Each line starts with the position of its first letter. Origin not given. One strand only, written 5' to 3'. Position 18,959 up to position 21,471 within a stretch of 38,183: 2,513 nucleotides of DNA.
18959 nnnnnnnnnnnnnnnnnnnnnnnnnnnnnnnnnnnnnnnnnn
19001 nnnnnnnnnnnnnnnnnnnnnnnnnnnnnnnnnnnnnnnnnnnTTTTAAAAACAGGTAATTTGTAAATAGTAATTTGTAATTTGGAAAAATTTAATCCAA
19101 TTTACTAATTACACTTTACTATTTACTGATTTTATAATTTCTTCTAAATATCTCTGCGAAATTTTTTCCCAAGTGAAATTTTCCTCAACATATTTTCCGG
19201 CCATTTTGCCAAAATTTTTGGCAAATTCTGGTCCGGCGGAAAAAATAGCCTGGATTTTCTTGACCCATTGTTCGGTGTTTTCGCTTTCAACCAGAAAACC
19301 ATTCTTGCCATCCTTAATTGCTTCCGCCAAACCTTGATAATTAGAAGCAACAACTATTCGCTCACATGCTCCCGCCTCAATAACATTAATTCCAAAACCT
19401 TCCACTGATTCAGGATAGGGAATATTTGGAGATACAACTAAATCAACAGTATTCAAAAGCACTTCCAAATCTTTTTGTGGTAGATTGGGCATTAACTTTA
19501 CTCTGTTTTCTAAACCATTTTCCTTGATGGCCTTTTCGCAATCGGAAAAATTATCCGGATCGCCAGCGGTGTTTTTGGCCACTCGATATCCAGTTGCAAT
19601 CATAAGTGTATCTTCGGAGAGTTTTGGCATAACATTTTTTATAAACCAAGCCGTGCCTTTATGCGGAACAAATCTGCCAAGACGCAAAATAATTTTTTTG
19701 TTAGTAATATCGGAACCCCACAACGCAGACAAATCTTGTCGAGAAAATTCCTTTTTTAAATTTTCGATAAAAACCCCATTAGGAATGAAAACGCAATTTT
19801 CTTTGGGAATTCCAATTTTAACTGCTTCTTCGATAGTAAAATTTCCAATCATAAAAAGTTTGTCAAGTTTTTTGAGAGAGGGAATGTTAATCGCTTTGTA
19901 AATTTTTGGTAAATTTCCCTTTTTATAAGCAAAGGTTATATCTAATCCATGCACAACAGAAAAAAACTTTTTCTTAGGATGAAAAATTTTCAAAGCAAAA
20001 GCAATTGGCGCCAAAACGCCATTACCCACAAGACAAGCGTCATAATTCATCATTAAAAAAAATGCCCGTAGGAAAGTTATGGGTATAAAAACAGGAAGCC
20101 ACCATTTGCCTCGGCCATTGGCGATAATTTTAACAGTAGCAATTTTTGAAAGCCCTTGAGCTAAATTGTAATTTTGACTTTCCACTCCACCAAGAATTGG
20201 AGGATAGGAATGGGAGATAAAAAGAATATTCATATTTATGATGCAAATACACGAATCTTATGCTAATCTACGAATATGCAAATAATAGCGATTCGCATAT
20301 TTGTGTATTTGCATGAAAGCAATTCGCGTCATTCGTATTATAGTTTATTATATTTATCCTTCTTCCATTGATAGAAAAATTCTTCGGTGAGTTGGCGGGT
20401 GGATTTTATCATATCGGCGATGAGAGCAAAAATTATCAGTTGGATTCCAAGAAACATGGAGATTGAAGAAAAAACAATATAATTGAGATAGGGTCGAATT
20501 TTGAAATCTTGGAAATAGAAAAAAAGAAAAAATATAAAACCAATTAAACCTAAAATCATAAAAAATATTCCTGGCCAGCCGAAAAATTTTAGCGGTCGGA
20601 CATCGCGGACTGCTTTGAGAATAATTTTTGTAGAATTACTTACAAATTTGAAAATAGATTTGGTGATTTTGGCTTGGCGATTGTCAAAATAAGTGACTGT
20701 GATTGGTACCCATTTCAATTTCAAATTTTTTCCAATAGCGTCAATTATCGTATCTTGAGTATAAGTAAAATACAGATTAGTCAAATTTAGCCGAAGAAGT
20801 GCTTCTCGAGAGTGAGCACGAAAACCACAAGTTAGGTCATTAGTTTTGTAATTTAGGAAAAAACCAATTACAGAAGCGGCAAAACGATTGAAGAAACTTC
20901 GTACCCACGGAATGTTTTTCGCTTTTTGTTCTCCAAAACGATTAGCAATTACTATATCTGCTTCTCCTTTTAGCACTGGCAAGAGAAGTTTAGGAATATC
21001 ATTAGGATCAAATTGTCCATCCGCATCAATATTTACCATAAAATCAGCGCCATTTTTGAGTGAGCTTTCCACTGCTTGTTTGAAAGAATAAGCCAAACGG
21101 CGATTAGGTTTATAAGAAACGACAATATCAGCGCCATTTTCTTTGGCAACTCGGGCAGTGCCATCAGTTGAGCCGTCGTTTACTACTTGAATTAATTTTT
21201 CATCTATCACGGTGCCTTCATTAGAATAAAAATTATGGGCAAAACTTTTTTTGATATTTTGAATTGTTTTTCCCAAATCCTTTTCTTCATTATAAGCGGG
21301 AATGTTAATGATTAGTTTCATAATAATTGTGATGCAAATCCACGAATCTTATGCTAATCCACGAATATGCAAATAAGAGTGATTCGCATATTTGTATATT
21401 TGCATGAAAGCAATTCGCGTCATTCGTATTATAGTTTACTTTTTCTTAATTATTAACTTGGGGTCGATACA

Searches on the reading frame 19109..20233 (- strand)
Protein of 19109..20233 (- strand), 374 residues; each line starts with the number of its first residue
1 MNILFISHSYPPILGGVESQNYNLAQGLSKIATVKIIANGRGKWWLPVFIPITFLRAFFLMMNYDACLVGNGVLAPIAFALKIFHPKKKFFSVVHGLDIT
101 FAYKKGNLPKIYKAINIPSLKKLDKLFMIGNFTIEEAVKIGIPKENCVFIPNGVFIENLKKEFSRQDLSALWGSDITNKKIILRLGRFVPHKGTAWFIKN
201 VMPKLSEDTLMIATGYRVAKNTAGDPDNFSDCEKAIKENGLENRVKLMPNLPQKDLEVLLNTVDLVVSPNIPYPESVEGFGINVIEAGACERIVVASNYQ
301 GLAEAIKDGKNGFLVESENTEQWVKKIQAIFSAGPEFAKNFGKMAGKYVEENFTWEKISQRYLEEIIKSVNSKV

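Call 12: search_protein_families(library=pfam, proteins=[window:19109-20233:-])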
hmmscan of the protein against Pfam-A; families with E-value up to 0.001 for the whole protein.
window:19109-20233:- (374 aa): 3 families
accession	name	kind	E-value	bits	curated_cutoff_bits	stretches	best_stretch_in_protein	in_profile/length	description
PF00534.26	Glycos_transf_1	-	1.4e-27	96.8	26.4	1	177-345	13-169/172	Glycosyl transferases group 1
PF13692.12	Glyco_trans_1_4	-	8.9e-24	84.8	27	1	180-331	2-140/142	Glycosyl transferases group 1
PF13439.12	Glyco_transf_4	-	5.1e-06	27.1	28.5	1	70-154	78-166/170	Glycosyltransferase Family 4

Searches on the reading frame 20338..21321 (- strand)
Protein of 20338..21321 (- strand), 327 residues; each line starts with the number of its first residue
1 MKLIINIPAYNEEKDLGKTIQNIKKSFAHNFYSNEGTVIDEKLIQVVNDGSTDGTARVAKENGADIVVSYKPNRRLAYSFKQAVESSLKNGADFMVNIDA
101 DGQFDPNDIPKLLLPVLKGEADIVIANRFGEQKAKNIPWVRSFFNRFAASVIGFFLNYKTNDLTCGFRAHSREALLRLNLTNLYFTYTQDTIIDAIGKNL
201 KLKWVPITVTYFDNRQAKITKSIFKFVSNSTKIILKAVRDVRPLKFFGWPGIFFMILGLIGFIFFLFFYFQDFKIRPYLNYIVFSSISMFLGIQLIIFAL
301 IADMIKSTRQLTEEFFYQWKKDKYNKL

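Call 12: search_protein_families(library=pfam, proteins=[window:20338-21321:-])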
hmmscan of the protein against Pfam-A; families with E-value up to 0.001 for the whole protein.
window:20338-21321:- (327 aa): 1 family
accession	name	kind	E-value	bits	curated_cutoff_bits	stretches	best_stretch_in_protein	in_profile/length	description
PF00535.33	Glycos_transf_2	-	1.8e-20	74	23.3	1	7-175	4-164/168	Glycosyl transferase family 2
